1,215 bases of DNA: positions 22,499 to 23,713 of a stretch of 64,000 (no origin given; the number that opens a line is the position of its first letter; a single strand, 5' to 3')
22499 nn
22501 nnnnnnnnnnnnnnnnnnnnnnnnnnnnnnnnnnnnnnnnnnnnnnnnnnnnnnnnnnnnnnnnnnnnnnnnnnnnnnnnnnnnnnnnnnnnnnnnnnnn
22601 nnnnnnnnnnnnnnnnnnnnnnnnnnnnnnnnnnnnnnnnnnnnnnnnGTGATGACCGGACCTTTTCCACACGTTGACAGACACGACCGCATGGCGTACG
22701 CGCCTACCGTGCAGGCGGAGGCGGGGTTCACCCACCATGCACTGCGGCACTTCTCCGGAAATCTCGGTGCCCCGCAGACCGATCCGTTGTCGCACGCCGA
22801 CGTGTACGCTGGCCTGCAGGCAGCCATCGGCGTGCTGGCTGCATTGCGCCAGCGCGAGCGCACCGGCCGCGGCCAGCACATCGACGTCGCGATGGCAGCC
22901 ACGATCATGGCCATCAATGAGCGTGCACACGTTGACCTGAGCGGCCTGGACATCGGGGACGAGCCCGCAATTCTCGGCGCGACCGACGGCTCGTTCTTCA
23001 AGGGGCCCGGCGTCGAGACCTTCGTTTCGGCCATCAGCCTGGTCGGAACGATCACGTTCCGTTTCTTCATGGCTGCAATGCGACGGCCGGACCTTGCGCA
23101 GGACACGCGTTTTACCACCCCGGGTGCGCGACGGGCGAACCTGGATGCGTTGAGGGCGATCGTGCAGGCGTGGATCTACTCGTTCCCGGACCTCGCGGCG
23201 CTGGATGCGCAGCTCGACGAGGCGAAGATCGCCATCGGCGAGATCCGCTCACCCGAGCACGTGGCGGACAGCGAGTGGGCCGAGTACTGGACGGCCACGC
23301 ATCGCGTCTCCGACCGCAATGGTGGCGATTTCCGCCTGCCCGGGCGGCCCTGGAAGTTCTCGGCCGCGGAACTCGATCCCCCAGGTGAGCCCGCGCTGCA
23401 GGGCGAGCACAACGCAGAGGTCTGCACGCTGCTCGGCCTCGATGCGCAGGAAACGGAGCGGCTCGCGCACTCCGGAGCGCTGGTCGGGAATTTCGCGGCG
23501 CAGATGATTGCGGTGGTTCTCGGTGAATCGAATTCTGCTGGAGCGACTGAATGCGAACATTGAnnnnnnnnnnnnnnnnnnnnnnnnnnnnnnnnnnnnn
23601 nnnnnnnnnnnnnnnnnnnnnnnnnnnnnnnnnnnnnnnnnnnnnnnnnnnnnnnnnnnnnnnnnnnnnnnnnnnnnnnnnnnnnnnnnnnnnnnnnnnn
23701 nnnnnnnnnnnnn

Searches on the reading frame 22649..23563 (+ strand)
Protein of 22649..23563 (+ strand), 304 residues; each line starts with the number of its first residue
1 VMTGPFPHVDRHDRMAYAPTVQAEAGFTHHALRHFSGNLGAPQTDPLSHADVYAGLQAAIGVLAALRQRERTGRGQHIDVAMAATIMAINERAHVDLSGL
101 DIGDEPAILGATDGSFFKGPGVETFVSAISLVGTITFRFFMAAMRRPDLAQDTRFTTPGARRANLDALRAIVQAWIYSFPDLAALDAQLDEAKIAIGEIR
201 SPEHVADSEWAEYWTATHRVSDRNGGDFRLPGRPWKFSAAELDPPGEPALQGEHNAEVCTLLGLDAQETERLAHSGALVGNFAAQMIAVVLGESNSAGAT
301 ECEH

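Call 11: search_protein_families(library=pfam, proteins=[window:22649-23563:+], max_evalue=0.01)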
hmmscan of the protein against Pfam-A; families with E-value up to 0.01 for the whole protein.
window:22649-23563:+ (304 aa): 1 family
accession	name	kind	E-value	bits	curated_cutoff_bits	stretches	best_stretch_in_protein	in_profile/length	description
PF02515.22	CoA_transf_3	-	2.1e-29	103.2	23.3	1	11-255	128-366/366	CoA-transferase family III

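Call 12: search_protein_families(library=ncbifam, proteins=[window:22649-23563:+], max_evalue=0.01)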
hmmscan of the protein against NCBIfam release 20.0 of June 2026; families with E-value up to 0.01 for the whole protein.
window:22649-23563:+ (304 aa): 7 families
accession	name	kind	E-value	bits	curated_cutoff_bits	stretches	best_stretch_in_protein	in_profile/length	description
NF003809.0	PRK05398.1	subfamily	5e-20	71.4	442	2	134-277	274-415/416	formyl-CoA transferase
TIGR03253.1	oxalate_frc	equivalog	2e-19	69.6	504.2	2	137-277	277-415/416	formyl-CoA transferase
NF041294.1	Scnl_mescCoAtase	equivalog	1.7e-16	60.3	700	1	40-258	164-379/381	succinyl-CoA:mesaconate CoA-transferase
NF052585.1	SucGlutTfsCaiB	equivalog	4.2e-10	38.8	750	1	17-207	148-333/394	succinate--glutarate CoA-transferase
NF008511.0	PRK11430.1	equivalog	5.4e-07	29.1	522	1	41-239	163-355/381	CoA:oxalate CoA-transferase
NF002914.1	PRK03525.1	equivalog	3.4e-05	22.9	413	1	11-91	132-207/400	L-carnitine CoA-transferase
TIGR04253.1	mesacon_CoA_iso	equivalog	0.00032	19.8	725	0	49-88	161-200/403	2-methylfumaryl-CoA isomerase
